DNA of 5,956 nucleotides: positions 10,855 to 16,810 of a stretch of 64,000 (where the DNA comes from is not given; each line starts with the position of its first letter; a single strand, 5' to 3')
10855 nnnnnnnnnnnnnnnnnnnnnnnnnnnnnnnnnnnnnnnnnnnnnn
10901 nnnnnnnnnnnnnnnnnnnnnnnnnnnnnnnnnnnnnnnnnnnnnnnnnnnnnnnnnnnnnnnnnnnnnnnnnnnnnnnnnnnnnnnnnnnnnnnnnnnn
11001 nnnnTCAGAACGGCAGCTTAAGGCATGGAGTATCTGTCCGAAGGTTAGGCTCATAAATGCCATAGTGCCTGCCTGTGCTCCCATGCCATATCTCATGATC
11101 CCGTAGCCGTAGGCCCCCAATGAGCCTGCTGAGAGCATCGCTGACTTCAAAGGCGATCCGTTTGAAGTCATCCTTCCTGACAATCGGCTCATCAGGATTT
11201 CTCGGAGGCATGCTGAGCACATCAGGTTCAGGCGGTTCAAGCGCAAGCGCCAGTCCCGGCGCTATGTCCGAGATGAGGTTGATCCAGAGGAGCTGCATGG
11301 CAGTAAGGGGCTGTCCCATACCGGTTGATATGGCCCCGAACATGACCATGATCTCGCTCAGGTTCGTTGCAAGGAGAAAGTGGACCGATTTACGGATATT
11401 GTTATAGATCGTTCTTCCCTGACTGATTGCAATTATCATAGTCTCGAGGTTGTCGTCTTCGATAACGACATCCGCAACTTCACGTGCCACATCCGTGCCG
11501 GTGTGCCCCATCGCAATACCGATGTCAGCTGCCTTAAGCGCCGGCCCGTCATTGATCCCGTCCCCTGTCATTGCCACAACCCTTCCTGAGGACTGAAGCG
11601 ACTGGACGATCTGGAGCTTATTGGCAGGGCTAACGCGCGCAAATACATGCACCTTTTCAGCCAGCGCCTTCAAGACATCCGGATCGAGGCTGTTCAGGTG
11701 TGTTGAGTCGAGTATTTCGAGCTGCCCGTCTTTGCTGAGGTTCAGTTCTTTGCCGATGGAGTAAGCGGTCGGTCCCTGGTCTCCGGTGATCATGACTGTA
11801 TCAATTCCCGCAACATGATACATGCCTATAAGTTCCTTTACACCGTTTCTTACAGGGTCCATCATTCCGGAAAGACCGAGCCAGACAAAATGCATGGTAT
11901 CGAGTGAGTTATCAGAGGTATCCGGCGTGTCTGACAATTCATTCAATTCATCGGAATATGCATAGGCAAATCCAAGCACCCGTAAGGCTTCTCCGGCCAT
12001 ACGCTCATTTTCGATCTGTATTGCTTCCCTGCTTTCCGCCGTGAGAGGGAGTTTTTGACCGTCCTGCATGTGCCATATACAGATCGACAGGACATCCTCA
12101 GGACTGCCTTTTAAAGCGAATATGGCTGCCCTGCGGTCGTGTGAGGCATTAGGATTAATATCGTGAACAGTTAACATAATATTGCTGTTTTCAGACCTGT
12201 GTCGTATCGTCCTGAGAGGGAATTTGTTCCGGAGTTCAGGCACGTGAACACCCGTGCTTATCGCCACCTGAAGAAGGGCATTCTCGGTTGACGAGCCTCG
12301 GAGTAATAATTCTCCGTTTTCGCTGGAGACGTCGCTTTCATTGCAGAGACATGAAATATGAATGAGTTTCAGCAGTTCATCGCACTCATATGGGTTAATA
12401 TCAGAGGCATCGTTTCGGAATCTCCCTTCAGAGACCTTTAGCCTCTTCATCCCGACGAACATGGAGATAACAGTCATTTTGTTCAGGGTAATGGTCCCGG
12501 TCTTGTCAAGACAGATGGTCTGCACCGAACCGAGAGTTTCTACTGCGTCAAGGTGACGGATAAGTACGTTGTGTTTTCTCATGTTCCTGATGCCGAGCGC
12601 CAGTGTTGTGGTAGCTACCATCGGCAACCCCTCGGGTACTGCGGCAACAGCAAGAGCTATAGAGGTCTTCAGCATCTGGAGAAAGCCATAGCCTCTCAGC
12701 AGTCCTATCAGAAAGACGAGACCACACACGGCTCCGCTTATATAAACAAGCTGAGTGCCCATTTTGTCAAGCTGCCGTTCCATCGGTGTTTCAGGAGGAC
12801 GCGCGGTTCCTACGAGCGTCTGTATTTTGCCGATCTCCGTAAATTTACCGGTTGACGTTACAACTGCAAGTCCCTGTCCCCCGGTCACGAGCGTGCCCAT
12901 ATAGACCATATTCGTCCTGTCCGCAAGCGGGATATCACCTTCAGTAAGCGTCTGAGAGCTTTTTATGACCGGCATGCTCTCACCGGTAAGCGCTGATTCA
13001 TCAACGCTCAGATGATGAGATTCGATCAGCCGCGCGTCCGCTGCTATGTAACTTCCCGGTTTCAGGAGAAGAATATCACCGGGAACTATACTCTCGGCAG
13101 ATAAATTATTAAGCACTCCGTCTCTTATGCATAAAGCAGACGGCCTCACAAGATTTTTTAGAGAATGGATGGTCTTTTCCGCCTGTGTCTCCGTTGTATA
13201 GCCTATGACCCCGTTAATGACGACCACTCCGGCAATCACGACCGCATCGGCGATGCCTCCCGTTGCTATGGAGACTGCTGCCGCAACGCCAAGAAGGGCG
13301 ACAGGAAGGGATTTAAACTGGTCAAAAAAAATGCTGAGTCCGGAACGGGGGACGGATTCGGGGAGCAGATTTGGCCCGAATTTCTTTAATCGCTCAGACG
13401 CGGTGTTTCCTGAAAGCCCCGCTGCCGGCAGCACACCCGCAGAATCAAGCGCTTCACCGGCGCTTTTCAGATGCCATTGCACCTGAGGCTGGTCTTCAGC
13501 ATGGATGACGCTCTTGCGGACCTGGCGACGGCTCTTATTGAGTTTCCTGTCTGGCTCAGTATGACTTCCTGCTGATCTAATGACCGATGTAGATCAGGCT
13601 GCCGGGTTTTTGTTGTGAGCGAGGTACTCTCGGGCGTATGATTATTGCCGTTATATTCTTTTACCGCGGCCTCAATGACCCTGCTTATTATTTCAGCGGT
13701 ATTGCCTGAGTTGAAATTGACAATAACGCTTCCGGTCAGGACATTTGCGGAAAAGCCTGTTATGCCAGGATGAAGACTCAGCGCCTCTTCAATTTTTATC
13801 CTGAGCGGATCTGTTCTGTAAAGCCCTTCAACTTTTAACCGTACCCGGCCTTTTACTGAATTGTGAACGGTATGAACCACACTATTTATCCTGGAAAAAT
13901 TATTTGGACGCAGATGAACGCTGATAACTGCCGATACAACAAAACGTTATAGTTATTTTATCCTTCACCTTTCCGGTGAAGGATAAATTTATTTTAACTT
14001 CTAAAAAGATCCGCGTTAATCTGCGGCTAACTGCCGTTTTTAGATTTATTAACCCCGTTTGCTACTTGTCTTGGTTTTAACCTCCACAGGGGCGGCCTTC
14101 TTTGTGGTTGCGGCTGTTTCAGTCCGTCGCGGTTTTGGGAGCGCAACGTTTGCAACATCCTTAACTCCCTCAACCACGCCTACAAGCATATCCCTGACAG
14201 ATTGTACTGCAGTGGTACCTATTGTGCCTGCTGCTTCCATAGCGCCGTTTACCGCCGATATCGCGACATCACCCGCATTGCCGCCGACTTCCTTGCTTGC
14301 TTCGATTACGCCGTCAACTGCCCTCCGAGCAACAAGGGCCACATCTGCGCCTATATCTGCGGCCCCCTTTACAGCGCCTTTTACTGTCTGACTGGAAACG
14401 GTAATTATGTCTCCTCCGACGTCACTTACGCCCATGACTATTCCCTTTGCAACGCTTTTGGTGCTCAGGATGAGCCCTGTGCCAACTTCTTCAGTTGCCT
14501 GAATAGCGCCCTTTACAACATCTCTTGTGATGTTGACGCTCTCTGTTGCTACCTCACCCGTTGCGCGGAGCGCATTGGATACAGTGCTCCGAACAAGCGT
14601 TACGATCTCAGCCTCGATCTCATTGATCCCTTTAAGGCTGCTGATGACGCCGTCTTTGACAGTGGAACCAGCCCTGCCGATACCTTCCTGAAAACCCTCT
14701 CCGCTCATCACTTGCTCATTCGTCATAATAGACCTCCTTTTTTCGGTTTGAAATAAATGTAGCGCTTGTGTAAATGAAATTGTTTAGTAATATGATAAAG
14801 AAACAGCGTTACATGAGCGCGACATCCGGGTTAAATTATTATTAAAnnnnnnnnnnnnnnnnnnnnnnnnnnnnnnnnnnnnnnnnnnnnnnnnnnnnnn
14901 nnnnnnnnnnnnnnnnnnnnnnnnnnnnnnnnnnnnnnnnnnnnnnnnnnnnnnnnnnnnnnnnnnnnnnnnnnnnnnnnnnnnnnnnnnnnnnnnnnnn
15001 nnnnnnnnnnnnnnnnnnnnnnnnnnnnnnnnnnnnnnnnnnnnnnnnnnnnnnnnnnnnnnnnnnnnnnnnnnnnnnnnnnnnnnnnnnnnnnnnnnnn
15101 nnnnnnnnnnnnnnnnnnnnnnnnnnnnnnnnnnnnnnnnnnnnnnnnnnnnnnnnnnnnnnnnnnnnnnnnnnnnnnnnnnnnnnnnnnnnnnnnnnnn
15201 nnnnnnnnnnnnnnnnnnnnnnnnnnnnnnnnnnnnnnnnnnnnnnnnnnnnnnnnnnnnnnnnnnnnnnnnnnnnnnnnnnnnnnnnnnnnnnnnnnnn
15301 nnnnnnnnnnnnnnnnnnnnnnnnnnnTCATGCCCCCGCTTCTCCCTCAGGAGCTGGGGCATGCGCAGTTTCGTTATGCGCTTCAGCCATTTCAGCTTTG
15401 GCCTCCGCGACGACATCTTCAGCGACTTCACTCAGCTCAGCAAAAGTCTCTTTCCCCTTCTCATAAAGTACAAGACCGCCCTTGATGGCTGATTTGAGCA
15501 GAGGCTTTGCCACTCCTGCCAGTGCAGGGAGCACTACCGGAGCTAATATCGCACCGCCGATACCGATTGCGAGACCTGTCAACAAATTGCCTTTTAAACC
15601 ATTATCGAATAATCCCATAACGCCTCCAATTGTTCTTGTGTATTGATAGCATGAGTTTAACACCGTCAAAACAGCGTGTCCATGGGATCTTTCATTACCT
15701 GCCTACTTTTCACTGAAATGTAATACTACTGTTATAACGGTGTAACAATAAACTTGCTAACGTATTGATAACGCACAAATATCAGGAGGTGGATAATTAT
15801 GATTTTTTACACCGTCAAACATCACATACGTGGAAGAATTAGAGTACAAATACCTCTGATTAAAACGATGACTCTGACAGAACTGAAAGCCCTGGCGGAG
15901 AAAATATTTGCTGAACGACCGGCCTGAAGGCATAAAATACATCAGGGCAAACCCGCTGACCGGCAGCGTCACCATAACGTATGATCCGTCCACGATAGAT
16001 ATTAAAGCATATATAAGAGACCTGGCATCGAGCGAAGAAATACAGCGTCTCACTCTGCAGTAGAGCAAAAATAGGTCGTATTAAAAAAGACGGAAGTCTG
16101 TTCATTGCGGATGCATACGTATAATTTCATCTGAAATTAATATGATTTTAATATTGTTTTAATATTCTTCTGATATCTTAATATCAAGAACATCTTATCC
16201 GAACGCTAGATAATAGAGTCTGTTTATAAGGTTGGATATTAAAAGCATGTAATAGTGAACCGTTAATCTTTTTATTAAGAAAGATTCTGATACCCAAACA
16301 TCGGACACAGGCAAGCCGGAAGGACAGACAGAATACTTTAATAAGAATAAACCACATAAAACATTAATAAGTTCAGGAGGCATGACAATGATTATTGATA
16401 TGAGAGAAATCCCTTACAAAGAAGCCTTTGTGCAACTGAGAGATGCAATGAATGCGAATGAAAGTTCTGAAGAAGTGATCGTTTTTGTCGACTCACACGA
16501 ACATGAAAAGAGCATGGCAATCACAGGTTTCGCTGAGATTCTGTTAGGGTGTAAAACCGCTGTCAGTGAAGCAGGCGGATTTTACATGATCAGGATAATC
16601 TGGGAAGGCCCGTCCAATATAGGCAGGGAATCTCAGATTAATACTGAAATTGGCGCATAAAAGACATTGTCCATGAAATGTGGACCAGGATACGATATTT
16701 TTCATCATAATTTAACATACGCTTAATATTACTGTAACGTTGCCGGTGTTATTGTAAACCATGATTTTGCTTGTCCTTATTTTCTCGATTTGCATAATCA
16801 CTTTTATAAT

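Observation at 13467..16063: Four copies of a CxxC-less HMA-like 'GRxRxK' domain protein, two with membrane anchors and one missed by the ORF track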

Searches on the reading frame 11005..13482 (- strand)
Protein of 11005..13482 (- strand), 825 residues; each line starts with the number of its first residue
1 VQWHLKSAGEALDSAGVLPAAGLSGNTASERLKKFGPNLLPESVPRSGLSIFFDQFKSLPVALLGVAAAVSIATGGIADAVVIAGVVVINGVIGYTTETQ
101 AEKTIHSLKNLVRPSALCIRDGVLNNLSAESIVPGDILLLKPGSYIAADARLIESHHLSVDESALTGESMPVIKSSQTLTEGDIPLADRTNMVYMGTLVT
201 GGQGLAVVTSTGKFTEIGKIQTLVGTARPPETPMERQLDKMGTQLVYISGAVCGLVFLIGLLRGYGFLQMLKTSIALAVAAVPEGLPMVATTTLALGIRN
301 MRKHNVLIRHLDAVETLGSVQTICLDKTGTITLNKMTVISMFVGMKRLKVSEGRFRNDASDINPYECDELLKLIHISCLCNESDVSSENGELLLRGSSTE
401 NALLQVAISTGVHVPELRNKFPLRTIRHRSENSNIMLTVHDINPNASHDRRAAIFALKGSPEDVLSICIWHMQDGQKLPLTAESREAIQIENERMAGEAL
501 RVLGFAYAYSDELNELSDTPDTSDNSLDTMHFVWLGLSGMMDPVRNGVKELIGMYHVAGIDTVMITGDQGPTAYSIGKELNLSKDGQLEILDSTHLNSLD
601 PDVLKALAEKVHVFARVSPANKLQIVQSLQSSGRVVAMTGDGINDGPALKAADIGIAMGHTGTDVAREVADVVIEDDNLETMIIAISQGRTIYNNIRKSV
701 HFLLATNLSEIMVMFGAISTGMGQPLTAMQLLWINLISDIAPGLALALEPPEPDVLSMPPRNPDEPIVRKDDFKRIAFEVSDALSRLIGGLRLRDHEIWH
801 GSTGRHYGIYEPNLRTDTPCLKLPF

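Call 5: search_protein_families(library=pfam, max_evalue=0.1, proteins=[window:11005-13482:-])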
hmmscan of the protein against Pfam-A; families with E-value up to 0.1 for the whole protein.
window:11005-13482:- (825 aa): 6 families
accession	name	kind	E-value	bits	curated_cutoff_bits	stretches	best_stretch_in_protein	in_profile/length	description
PF00122.25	E1-E2_ATPase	-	1.1e-52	178.6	28.1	1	111-304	2-181/181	E1-E2 ATPase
PF00689.26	Cation_ATPase_C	-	1.1e-17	64.8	27.3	1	724-778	2-56/175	Cation transporting ATPase, C-terminus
PF00690.31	Cation_ATPase_N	-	1.2e-13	50.9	20.4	1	3-71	1-69/69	Cation transporter/ATPase, N-terminus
PF00702.32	Hydrolase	-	3.3e-13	50.9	26.4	1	534-653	87-191/191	haloacid dehalogenase-like hydrolase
PF13246.12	Cation_ATPase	-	7.9e-10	39.1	21.7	1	378-468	1-88/91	Cation transport ATPase (P-type)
PF08282.18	Hydrolase_3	-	0.00095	19.4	20.9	1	625-678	195-247/255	haloacid dehalogenase-like hydrolase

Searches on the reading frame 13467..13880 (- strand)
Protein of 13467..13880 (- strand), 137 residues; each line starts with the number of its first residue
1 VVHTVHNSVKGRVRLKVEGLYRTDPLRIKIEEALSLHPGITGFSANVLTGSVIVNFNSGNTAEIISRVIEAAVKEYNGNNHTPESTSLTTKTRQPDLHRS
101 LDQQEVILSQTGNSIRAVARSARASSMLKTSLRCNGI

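Call 5: search_protein_families(library=pfam, max_evalue=0.1, proteins=[window:13467-13880:-])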
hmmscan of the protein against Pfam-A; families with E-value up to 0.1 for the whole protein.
window:13467-13880:- (137 aa): 4 families
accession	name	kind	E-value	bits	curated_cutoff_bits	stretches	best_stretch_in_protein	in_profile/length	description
PF19991.5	HMA_2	-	2.9e-08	34.2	30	1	4-77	9-80/154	Heavy metal associated domain 2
PF00403.32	HMA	-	0.024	15.4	24.8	1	29-74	15-57/62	Heavy-metal-associated domain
PF22797.1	SlpA_D2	-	0.034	15.1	24.5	1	45-113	3-70/102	SlpA domain II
PF24483.1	DUF7582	-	0.086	12.6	27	1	60-118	55-119/200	Domain of unknown function (DUF7582)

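Call 19: find_homologous_proteins(query=window:13467-13880:-)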
Query window:13467-13880:- (137 aa): 1 proteins with E <= 0.001 among 24 candidates.
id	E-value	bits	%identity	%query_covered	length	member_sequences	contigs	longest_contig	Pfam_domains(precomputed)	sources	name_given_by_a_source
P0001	7.5e-81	286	100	100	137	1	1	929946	PF19991.6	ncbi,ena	-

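Call 20: find_encoding_contigs(protein=P0001, flank=1000, max_places=3)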
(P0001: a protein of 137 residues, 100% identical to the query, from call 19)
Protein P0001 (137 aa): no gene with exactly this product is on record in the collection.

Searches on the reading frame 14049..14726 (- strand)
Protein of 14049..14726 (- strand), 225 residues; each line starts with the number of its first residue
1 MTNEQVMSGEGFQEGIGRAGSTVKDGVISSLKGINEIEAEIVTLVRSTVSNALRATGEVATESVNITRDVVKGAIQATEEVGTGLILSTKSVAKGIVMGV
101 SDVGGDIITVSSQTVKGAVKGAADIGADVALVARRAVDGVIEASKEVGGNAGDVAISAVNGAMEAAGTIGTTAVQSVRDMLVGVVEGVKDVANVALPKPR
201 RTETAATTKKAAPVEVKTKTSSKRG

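Call 5: search_protein_families(library=pfam, max_evalue=0.1, proteins=[window:14049-14726:-])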
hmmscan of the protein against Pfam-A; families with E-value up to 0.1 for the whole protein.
window:14049-14726:- (225 aa): 0 families

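Call 17: find_encoding_contigs(protein=window:14049-14726:-, flank=10000, max_places=6)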
Protein window:14049-14726:- (225 aa): no gene with exactly this product is on record in the collection.

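Call 34: search_protein_families(library=ncbifam, max_evalue=0.01, proteins=[window:14049-14726:-])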
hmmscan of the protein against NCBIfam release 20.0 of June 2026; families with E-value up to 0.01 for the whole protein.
window:14049-14726:- (225 aa): 0 families

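Call 38: find_homologous_proteins(query=window:14049-14726:-)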
Query window:14049-14726:- (225 aa): 66 proteins with E <= 0.001 among 1912 candidates.
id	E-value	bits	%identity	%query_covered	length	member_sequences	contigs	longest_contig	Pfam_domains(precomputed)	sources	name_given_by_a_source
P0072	6.9e-68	246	71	84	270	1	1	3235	-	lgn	-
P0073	1.1e-63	233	67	80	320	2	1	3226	PF05443.18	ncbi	ncbi:MAG: MucR family transcriptional regulator, partial [Syntrophobacteraceae bacterium]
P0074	1.5e-63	232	65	86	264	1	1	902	-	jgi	jgi:hypothetical protein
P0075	2.2e-63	232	60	91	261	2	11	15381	-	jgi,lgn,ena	jgi:hypothetical protein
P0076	1.3e-61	226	65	80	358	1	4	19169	PF05443.18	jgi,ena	jgi:predicted transcriptional regulator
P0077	3.5e-61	224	63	80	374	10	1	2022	PF05443.18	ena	-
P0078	3.7e-60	221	60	89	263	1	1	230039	-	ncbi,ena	-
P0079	4.3e-59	218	57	84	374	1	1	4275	PF05443.18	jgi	jgi:predicted transcriptional regulator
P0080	8.9e-59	217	61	80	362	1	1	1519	PF05443.18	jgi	jgi:predicted transcriptional regulator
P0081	2.1e-57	212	61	88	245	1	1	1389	-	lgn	-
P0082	3.7e-57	211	62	80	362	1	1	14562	-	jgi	jgi:hypothetical protein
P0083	7.9e-57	210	61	81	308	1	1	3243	-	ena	-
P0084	8.3e-57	210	57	88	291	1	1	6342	-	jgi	jgi:hypothetical protein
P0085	6.9e-54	201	59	80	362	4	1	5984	PF05443.18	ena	-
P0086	1.8e-50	190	67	73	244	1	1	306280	-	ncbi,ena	-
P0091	1.4e-47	180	59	80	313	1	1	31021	PF05532.18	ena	-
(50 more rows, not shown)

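Call 47: search_protein_families(library=pfam, max_evalue=0.1, proteins=[P0076, P0091])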
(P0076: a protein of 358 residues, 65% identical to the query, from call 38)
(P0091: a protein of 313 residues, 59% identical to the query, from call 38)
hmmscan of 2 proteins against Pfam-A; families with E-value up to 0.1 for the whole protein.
P0076 (358 aa): 2 families
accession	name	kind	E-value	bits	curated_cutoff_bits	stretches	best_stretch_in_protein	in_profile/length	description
PF05443.17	ROS_MUCR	-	4e-26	91.9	25.4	1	230-316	47-122/123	ROS/MUCR transcriptional regulator protein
PF06911.18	Senescence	-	0.069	13.5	24.6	0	123-196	53-130/184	Senescence domain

P0091 (313 aa): 1 family
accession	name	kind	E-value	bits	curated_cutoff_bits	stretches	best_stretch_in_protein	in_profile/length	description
PF05532.17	CsbD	-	2.1e-08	34.4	40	1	41-89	1-49/53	CsbD-like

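Call 48: predict_structure(alignment_id=A2)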
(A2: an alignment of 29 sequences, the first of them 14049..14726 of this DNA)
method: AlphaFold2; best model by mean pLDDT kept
length: 225 residues; sequences in the alignment: 29
mean_pLDDT: 79.1   pTM: 0.67
mean pLDDT of the five models: 79.1, 76.3, 75.7, 74.1, 73.3
residues with pLDDT >= 90: 84; 70-90: 75; 50-70: 58; < 50: 8
segments of 3 or more residues with pLDDT < 50: 195-197, 199-201
pLDDT, mean of each block of 10 residues (from residue 1): 60 74 80 84 89 80 73 73 71 92 92 92 89 94 93 94 94 90 76 50 52 61 51
secondary structure, 60 per line:
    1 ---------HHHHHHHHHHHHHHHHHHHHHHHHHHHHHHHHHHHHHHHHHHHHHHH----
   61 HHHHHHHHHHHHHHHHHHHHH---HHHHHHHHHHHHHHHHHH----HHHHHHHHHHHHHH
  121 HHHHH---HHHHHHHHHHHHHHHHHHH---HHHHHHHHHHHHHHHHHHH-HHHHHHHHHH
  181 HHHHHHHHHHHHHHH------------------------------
elements in order: H10-56 H61-81 H85-102 H107-125 H129-147 H151-169 H171-195

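Call 53: fold_search(model_id=the predicted structure, library=pdb)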
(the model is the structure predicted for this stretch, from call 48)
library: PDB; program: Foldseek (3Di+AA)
matches with E <= 10: 277; with E <= 0.001: 0
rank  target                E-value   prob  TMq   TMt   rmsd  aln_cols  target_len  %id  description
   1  6vfi_A                8.9e-03  1.00  0.55  0.62   3.3       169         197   16  De novo designed octahedral nanoparticle O43_dn18 (released 2020-08-12)
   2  7udk_A                1.1e-02  1.00  0.33  0.41  12.3       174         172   11  Crystal structure of designed helical repeat protein RPB_LRP2_R4 bound to LRPx4 peptide (released 2023-03-22)
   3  5cwd                  1.5e-02  1.00  0.42  0.52   5.5       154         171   17  Crystal structure of de novo designed helical repeat protein DHR7 (released 2015-12-16)
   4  8fin_B                4.7e-02  0.99  0.35  0.43   9.6       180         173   17  Multi-state design of two-state switchable hinge proteins (released 2023-08-16)
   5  8g9k_B                7.1e-02  1.00  0.40  0.43   6.8       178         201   15  Geometrically programmable nanomaterial construction using regularized protein building blocks (released 2024-03-13)
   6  8g9k_A                9.9e-02  0.99  0.39  0.42   6.6       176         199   15  Geometrically programmable nanomaterial construction using regularized protein building blocks (released 2024-03-13)
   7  8g9j                  1.7e-01  0.82  0.28  0.30  12.4       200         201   16  Geometrically programmable nanomaterial construction using regularized protein building blocks (released 2024-03-13)
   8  9qwr_B                2.7e-01  0.20  0.15  0.19  23.1       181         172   16  MIC60 helical bundle dimer (released 2026-02-25)
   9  8e0m_G                4.3e-01  0.41  0.22  0.29  14.4       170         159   15  Homotrimeric variant of tcTRP9, BGL15 (released 2023-04-12)
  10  8gel_A                6.0e-01  0.15  0.19  0.11  18.2       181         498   18  Cryo-EM structure of synthetic tetrameric building block sC4 (released 2024-03-13)
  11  8e2i_E                6.6e-01  0.14  0.18  0.22  24.8       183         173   13  Cryo-EM structure of BIRC6/Smac (released 2023-02-15)
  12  1key_D                8.3e-01  0.13  0.18  0.19  16.8       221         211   10  Crystal Structure of Mouse Testis/Brain RNA-binding Protein (TB-RBP) (released 2002-07-03)
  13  6w2r_C                9.6e-01  0.44  0.30  0.31  12.5       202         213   12  Junction 19, DHR54-DHR79 (released 2020-04-15)
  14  6m6z_A                1.0e+00  0.30  0.27  0.29  21.4       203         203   13  A de novo designed transmembrane nanopore, TMH4C4 (released 2020-06-24)
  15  4tx5_A                1.0e+00  0.09  0.16  0.20  24.3       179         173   12  Crystal structure of Smac-DIABLO (in space group P65) (released 2015-07-15)
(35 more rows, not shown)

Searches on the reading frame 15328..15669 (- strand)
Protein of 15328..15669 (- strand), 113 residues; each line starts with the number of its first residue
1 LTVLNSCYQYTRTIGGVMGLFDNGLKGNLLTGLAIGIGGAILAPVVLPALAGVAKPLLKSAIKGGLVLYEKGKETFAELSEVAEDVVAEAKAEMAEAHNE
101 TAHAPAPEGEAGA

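Call 5: search_protein_families(library=pfam, max_evalue=0.1, proteins=[window:15328-15669:-])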
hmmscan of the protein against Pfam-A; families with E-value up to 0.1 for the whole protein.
window:15328-15669:- (113 aa): 1 family
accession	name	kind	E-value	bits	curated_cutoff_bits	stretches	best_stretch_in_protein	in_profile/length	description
PF17195.9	DUF5132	-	5e-13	49.3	25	1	53-96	1-44/47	Protein of unknown function (DUF5132)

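Call 34: search_protein_families(library=ncbifam, max_evalue=0.01, proteins=[window:15328-15618:-])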
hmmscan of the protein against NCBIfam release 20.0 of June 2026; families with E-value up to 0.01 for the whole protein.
window:15328-15618:- (96 aa): 0 families

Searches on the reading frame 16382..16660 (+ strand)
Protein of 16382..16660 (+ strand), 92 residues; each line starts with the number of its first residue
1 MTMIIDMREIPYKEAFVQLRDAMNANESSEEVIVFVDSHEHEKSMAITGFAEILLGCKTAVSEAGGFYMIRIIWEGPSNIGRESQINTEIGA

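Call 34: search_protein_families(library=ncbifam, max_evalue=0.01, proteins=[window:16382-16660:+])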
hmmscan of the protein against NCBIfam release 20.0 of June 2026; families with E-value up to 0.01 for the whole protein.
window:16382-16660:+ (92 aa): 0 families

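Call 47: search_protein_families(library=pfam, max_evalue=0.1, proteins=[window:16382-16660:+])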
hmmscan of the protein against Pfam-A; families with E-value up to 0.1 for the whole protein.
window:16382-16660:+ (92 aa): 1 family
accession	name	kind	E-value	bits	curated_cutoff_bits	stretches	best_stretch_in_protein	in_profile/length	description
PF10438.15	Cyc-maltodext_C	-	0.083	13.4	22.2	0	11-60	6-50/76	Cyclo-malto-dextrinase C-terminal domain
